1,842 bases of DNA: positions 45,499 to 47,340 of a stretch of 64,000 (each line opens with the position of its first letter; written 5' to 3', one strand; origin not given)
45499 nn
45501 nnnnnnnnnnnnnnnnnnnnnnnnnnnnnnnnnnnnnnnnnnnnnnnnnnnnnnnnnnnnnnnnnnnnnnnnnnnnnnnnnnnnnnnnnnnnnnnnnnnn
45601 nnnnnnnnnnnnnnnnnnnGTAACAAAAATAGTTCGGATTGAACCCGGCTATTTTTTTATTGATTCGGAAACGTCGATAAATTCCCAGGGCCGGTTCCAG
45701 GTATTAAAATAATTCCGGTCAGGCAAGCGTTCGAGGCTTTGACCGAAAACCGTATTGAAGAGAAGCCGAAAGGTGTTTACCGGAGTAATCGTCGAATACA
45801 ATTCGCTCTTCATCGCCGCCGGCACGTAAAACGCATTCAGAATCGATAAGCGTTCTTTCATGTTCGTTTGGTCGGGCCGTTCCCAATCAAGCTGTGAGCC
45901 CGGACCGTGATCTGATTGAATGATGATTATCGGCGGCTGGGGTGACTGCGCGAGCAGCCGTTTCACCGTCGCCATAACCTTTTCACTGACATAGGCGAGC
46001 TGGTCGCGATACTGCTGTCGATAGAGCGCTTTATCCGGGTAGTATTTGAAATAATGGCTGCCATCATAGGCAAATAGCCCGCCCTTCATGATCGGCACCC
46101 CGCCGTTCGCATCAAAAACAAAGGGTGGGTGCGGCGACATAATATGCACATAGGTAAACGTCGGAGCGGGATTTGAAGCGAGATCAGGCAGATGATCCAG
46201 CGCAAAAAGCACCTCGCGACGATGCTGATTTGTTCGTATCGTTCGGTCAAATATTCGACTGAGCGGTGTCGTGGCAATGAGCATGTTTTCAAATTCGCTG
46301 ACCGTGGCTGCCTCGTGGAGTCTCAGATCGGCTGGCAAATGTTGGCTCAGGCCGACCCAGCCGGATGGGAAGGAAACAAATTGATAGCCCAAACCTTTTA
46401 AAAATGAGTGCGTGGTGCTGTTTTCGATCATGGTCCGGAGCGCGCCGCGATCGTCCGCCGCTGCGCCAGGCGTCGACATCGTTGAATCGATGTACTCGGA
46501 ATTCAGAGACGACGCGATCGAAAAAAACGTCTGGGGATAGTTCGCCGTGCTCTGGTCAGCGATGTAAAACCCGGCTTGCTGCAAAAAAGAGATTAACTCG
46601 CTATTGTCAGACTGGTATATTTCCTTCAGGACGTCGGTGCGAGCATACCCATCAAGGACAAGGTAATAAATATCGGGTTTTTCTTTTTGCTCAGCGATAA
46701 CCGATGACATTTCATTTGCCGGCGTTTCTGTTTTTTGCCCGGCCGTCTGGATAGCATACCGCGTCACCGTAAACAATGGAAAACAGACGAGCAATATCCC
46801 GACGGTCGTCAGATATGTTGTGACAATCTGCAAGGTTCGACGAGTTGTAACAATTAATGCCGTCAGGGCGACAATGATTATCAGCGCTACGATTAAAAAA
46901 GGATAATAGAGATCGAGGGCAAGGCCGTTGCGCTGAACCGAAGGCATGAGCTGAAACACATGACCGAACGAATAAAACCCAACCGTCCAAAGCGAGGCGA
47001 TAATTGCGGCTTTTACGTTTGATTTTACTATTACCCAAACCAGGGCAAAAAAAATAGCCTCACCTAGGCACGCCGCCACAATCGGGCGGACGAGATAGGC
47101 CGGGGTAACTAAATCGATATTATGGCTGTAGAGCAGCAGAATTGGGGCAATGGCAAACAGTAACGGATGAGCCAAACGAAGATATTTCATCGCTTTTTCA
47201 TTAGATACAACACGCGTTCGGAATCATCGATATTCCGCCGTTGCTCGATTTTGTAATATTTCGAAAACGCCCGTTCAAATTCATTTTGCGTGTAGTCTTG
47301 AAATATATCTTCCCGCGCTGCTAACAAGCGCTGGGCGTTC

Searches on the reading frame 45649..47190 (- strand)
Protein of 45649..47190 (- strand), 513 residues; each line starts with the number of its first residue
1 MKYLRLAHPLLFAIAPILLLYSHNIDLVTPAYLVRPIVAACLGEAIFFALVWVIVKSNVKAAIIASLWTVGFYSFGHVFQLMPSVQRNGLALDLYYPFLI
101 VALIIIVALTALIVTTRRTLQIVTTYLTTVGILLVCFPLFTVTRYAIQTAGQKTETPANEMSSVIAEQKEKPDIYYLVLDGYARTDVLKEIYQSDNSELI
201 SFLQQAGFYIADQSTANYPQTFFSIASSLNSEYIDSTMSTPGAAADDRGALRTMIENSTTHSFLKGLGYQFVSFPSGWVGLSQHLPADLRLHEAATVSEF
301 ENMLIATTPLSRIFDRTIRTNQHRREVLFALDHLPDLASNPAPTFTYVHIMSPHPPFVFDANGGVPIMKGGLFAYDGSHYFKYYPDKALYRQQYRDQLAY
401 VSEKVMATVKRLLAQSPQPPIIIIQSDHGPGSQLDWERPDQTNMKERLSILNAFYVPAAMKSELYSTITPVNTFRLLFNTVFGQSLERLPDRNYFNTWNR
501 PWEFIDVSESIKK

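Call 3: search_protein_families(library=ncbifam, proteins=[window:45649-47190:-], max_evalue=0.01)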
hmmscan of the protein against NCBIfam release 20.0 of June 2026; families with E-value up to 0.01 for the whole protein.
window:45649-47190:- (513 aa): 0 families

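Call 4: search_protein_families(library=pfam, proteins=[window:45649-47190:-], max_evalue=0.01)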
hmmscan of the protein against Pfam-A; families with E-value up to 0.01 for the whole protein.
window:45649-47190:- (513 aa): 1 family
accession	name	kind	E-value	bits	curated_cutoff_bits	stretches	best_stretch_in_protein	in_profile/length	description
PF00884.28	Sulfatase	-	4.4e-05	23.4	25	1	332-432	155-245/301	Sulfatase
